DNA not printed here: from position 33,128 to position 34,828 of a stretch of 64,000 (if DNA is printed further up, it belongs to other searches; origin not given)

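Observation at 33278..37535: TTT transporter operon translationally coupled to a leaderless (cytoplasmic) sulfatase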

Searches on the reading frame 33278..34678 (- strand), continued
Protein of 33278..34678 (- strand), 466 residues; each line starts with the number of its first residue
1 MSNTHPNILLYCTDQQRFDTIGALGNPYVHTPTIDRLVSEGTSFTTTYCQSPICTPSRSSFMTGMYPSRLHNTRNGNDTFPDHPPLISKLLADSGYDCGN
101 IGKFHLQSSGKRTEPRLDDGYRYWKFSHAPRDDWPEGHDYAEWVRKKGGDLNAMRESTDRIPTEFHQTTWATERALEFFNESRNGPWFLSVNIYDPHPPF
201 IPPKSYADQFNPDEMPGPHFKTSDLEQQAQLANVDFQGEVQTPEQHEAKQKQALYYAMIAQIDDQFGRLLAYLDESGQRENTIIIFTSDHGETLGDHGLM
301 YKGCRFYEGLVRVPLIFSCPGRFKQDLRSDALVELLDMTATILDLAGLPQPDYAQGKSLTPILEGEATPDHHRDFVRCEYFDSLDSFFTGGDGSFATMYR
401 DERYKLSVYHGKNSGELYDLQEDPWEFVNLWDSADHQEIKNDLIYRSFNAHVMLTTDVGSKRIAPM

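Call 50: get_annotated_region(hit=H3, flank=9000)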
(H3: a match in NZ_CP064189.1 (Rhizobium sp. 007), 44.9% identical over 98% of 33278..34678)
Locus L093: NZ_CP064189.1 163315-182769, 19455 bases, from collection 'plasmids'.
description: Rhizobium sp. 007 plasmid unnamed2
organism: Rhizobium sp. 007 (NCBI taxid 2785056)
taxonomy: Bacteria; Pseudomonadota; Alphaproteobacteria; Hyphomicrobiales; Rhizobiaceae; Rhizobium; Rhizobium sp. 007
host: -; source: Onobrychis viciifolia,cell culture,root nodule; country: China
typing (MOB-suite, as given by PLSDB): conjugative; relaxase MOBP; mating-pair formation MPF_T
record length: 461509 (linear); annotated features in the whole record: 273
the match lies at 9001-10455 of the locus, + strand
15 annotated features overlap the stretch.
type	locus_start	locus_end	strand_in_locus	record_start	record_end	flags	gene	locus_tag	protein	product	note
CDS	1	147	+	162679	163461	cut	-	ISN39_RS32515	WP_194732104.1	metallophosphoesterase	-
CDS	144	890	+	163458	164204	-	-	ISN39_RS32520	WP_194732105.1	HAD-IA family hydrolase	GO:0008152 - metabolic process [Evidence IEA]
CDS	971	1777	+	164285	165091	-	-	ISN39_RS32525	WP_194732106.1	MurR/RpiR family transcriptional regulator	GO:0006355 - regulation of DNA-templated transcription [Evidence IEA]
CDS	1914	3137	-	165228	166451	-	-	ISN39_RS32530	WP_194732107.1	ROK family transcriptional regulator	GO:0006355 - regulation of DNA-templated transcription [Evidence IEA]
CDS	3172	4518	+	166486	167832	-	-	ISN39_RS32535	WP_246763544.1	extracellular solute-binding protein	-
CDS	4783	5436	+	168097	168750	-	-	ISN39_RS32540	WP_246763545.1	sugar ABC transporter permease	-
CDS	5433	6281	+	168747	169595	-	-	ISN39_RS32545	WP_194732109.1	carbohydrate ABC transporter permease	GO:0008643 - carbohydrate transport [Evidence IEA]; GO:0055085 - transmembrane transport [Evidence IEA]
CDS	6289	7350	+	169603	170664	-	-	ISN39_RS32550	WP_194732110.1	ATP-binding cassette domain-containing protein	-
CDS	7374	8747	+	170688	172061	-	-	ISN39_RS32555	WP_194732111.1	aminotransferase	-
CDS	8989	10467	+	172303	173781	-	-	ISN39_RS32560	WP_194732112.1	sulfatase-like hydrolase/transferase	-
CDS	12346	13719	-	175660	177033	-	-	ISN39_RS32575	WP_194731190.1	ISNCY family transposase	-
CDS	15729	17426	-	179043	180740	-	asnB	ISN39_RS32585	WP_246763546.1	asparagine synthase (glutamine-hydrolyzing)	GO:0006529 - asparagine biosynthetic process [Evidence IEA]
CDS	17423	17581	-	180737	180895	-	-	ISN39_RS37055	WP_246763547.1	hypothetical protein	-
CDS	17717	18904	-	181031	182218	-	-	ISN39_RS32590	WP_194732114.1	3-deoxy-7-phosphoheptulonate synthase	GO:0009073 - aromatic amino acid family biosynthetic process [Evidence IEA]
CDS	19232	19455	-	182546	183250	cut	-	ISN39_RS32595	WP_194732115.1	IS6 family transposase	-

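Call 51: get_annotated_region(hit=H8, flank=7000)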
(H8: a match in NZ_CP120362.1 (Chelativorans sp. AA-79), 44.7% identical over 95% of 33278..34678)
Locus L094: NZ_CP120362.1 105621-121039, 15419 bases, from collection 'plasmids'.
description: Chelativorans sp. AA-79 plasmid unnamed1, complete sequence
organism: Chelativorans sp. AA-79 (NCBI taxid 3028735)
taxonomy: Bacteria; Pseudomonadota; Alphaproteobacteria; Hyphomicrobiales; Phyllobacteriaceae; Chelativorans; Chelativorans sp. AA-79
host: -; source: single cell,petroleum contaminated soil; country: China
typing (MOB-suite, as given by PLSDB): non-mobilizable; mating-pair formation MPF_T
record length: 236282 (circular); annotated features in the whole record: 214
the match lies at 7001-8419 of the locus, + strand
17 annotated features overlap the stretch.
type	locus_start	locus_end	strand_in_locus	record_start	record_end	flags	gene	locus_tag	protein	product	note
CDS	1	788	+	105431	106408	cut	-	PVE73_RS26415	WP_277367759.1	MBL fold metallo-hydrolase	-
CDS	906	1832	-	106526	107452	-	-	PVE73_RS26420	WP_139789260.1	formylglycine-generating enzyme family protein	-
CDS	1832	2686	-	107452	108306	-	-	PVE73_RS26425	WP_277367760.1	carbohydrate ABC transporter permease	GO:0008643 - carbohydrate transport [Evidence IEA]; GO:0055085 - transmembrane transport [Evidence IEA]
CDS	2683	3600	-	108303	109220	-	-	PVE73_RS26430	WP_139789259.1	sugar ABC transporter permease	-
CDS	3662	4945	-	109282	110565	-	-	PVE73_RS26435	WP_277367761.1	extracellular solute-binding protein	-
CDS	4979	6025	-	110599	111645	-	-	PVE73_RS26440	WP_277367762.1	LacI family DNA-binding transcriptional regulator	GO:0006351 - DNA-templated transcription [Evidence IEA]; GO:0045892 - negative regulation of DNA-templated ...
CDS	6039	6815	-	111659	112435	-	-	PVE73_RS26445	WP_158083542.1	SDR family NAD(P)-dependent oxidoreductase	-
CDS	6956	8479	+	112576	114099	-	-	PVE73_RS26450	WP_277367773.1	sulfatase-like hydrolase/transferase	-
CDS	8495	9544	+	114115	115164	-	ugpC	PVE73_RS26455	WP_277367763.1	sn-glycerol-3-phosphate ABC transporter ATP-binding protein UgpC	-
CDS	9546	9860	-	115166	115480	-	-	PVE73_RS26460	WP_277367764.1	L-rhamnose mutarotase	-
CDS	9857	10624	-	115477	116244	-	-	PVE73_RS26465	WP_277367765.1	SDR family oxidoreductase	-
CDS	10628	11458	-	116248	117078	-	-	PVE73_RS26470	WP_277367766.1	sugar phosphate isomerase/epimerase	-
CDS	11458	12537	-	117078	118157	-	-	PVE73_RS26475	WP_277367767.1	Gfo/Idh/MocA family oxidoreductase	-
CDS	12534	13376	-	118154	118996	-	-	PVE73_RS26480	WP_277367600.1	fumarylacetoacetate hydrolase family protein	-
CDS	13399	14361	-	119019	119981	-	-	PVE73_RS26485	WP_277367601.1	C-terminal binding protein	-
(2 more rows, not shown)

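Call 52: get_annotated_region(hit=H24, flank=7000)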
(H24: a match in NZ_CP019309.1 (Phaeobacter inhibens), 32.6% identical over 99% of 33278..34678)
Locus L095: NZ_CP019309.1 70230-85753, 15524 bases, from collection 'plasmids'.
description: Phaeobacter inhibens strain DOK1-1 plasmid pDOK1-1-2, complete sequence
organism: Phaeobacter inhibens (NCBI taxid 221822)
taxonomy: Bacteria; Pseudomonadota; Alphaproteobacteria; Rhodobacterales; Roseobacteraceae; Phaeobacter; Phaeobacter inhibens
host: -; source: Single cell,seawater; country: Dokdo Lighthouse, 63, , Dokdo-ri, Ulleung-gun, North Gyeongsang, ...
typing (MOB-suite, as given by PLSDB): non-mobilizable; replicon rep_cluster_392
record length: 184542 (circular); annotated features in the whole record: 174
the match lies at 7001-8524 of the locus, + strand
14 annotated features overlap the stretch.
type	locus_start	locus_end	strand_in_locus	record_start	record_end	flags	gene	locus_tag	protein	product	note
CDS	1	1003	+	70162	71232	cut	-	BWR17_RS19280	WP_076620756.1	hypothetical protein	-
CDS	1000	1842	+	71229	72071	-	-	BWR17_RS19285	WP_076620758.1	fumarylacetoacetate hydrolase family protein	-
CDS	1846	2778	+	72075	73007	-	-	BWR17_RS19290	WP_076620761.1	LysR family transcriptional regulator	GO:0006355 - regulation of DNA-templated transcription [Evidence IEA]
CDS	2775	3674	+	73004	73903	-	-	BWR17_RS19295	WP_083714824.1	SUMF1/EgtB/PvdO family nonheme iron enzyme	-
CDS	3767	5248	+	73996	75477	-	-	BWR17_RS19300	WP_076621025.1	extracellular solute-binding protein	-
CDS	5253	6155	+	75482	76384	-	-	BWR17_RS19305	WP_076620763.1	sugar ABC transporter permease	-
CDS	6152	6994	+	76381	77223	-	-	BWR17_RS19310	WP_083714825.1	carbohydrate ABC transporter permease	GO:0008643 - carbohydrate transport [Evidence IEA]; GO:0055085 - transmembrane transport [Evidence IEA]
CDS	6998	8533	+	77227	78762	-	-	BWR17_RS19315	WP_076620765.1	sulfatase-like hydrolase/transferase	-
CDS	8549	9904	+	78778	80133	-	-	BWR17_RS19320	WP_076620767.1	alpha-glucosidase/alpha-galactosidase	-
CDS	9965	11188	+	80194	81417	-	-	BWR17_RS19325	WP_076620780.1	extracellular solute-binding protein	-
CDS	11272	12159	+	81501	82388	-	-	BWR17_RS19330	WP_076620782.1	sugar ABC transporter permease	-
CDS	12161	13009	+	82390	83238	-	-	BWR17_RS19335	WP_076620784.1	carbohydrate ABC transporter permease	GO:0008643 - carbohydrate transport [Evidence IEA]; GO:0055085 - transmembrane transport [Evidence IEA]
CDS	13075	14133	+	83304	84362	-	ugpC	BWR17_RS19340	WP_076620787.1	sn-glycerol-3-phosphate ABC transporter ATP-binding protein UgpC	-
CDS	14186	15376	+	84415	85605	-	-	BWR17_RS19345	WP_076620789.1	cellulase family glycosylhydrolase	GO:0071704 - organic substance metabolic process [Evidence IEA]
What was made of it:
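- Wider relatives are embedded in sugar ABC operons with 6-deoxyhexose pathway genes (calls 51, 52).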

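Call 53: get_annotated_region(hit=H10, flank=7000)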
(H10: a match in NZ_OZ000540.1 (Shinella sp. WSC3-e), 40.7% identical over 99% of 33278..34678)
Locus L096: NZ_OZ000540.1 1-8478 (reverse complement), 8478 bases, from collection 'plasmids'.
description: Shinella sp. WSC3-e isolate ena-SAMPLE-TAB-28-07-2022-10:23:51:176-5823 plasmid pjSHIWSC3, complete sequence
organism: Shinella sp. WSC3-e (NCBI taxid 3113208)
taxonomy: Bacteria; Pseudomonadota; Alphaproteobacteria; Hyphomicrobiales; Rhizobiaceae; Shinella; Shinella sp. WSC3-e
host: -; source: -; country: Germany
typing (MOB-suite, as given by PLSDB): non-mobilizable
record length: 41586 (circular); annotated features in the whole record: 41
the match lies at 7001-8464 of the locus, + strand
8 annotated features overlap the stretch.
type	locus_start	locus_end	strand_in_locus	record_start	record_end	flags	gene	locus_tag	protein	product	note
CDS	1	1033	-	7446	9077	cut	-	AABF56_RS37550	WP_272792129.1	hypothetical protein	-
CDS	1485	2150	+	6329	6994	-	-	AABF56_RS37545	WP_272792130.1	hypothetical protein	-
CDS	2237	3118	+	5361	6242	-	-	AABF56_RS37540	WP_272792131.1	DUF4238 domain-containing protein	-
CDS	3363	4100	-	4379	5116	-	-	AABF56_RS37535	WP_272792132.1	DUF3800 domain-containing protein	-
CDS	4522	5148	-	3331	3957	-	-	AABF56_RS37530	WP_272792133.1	substrate-binding domain-containing protein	-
CDS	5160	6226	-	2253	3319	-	-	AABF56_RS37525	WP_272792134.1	IS630 family transposase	-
CDS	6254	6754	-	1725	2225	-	-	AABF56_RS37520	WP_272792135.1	LacI family DNA-binding transcriptional regulator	GO:0006351 - DNA-templated transcription [Evidence IEA]; GO:0045892 - negative regulation of DNA-templated ...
CDS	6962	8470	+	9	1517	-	-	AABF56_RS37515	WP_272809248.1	sulfatase-like hydrolase/transferase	-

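Call 90: predict_structure(alignment_id=A2)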
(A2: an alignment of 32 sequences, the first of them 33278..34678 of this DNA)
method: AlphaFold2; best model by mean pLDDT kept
length: 466 residues; sequences in the alignment: 32
mean_pLDDT: 77.4   pTM: 0.86
mean pLDDT of the five models: 77.4, 76.3, 75.9, 75.9, 75.7
residues with pLDDT >= 90: 160; 70-90: 169; 50-70: 71; < 50: 66
segments of 3 or more residues with pLDDT < 50: 1-3, 52-57, 68-79, 106-111, 291-300, 382-389, 456-466
pLDDT, mean of each block of 10 residues (from residue 1): 77 74 82 95 83 49 61 40 73 93 59 65 77 64 90 82 90 96 94 63 89 85 83 68 84 87 95 95 87 40 50 84 92 88 93 86 95 74 48 69 85 86 86 95 86 50 31
secondary structure, 60 per line:
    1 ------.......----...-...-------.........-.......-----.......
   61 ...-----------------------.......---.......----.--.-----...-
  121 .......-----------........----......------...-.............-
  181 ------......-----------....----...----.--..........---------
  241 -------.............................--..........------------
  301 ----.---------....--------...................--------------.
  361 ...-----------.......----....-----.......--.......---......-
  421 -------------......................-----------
elements in order: E7-13 H32-40 E42-48 H54-63 H87-93 E97-103 E121-127 H139-146 H151-156 H167-179 E187-192 H204-207 H222-231 H248-276 E282-288 E315-318 E327-334 H335-345 H360-363 E375-381 H386-389 E395-401 E404-410 E414-419 H434-455
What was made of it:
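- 33278..34678 (-): leaderless Cys-type S1 sulfatase (466 aa). AlphaFold2 model has pTM 0.86 with the first beta-strand at residues 7-13 (call 90).
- The fold starts at residue 7 (call 90).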

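Call 92: fold_search(model_id=the predicted structure, library=pdb)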
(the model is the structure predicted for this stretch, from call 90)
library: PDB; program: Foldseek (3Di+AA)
matches with E <= 10: 574; with E <= 0.001: 453
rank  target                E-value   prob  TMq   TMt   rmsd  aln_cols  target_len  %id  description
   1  7oz8                  1.5e-30  1.00  0.78  0.76   4.6       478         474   26  Sulfated host glycan recognition by carbohydrate sulfatases of the human gut microbiota (BT1918_S1_46) (released 2022-06-29)
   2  4upi                  1.7e-30  1.00  0.81  0.70   4.9       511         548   28  Dimeric sulfatase SpAS1 from Silicibacter pomeroyi (released 2015-07-01)
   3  2vqr                  2.6e-30  1.00  0.80  0.73   5.5       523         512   27  Crystal structure of a phosphonate monoester hydrolase from rhizobium leguminosarum: a new member of the alkaline phosph (released 2008-09-30)
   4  2w8s_B                8.5e-30  1.00  0.78  0.71   4.7       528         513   27  CRYSTAL STRUCTURE OF A catalytically promiscuous PHOSPHONATE MONOESTER HYDROLASE FROM Burkholderia caryophylli (released 2010-02-23)
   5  4upl_A                2.3e-29  1.00  0.79  0.68   4.7       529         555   26  Dimeric sulfatase SpAS2 from Silicibacter pomeroyi (released 2015-07-01)
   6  9gve                  3.1e-29  1.00  0.76  0.69   5.5       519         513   28  Structure of phosphonate monoester hydrolase from Rhizobium leguminosarum with phenyl phosphonate (released 2025-10-08)
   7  4upl_C                8.4e-29  1.00  0.78  0.66   5.1       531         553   26  Dimeric sulfatase SpAS2 from Silicibacter pomeroyi (released 2015-07-01)
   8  2w8s_A                1.0e-28  1.00  0.78  0.71   5.5       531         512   28  CRYSTAL STRUCTURE OF A catalytically promiscuous PHOSPHONATE MONOESTER HYDROLASE FROM Burkholderia caryophylli (released 2010-02-23)
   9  4uph_A                3.8e-28  1.00  0.75  0.70   5.4       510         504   24  Crystal Structure of Phosphonate Monoester Hydrolase of Agrobacterium radiobacter (released 2015-07-01)
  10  6hhm                  9.2e-28  1.00  0.73  0.74   6.7       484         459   26  Crystal structure of the family S1_7 ulvan-specific sulfatase FA22070 from Formosa agariphila (released 2019-06-26)
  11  4upk_A                1.2e-27  1.00  0.77  0.72   5.5       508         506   23  Phosphonate monoester hydrolase SpPMH from Silicibacter pomeroyi (released 2015-07-01)
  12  9koq_B                1.2e-27  1.00  0.76  0.74   4.7       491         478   23  Crystal structure of an Arylsulfatase from Enterococcus faecium (released 2025-07-30)
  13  6pt4_B                2.8e-27  1.00  0.71  0.71   7.6       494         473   23  Crystal structure of apo PsS1_NC (released 2019-09-25)
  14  9koq_A                3.6e-27  1.00  0.74  0.72   4.8       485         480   24  Crystal structure of an Arylsulfatase from Enterococcus faecium (released 2025-07-30)
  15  5g2v                  5.0e-27  1.00  0.76  0.72   5.4       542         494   22  Structure of BT4656 in complex with its substrate D-Glucosamine-2-N, 6-O-disulfate. (released 2017-05-24)
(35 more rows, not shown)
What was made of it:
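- On S1 formylglycine-dependent sulfatases (Pfam PF00884; SulfAtlas S1): The model matches S1 structures with TM-score about 0.8 (call 92). The nearest labelled structures are S1_46, S1_0, S1_7, S1_30 and S1_11, all at 20-28% identity (call 92).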
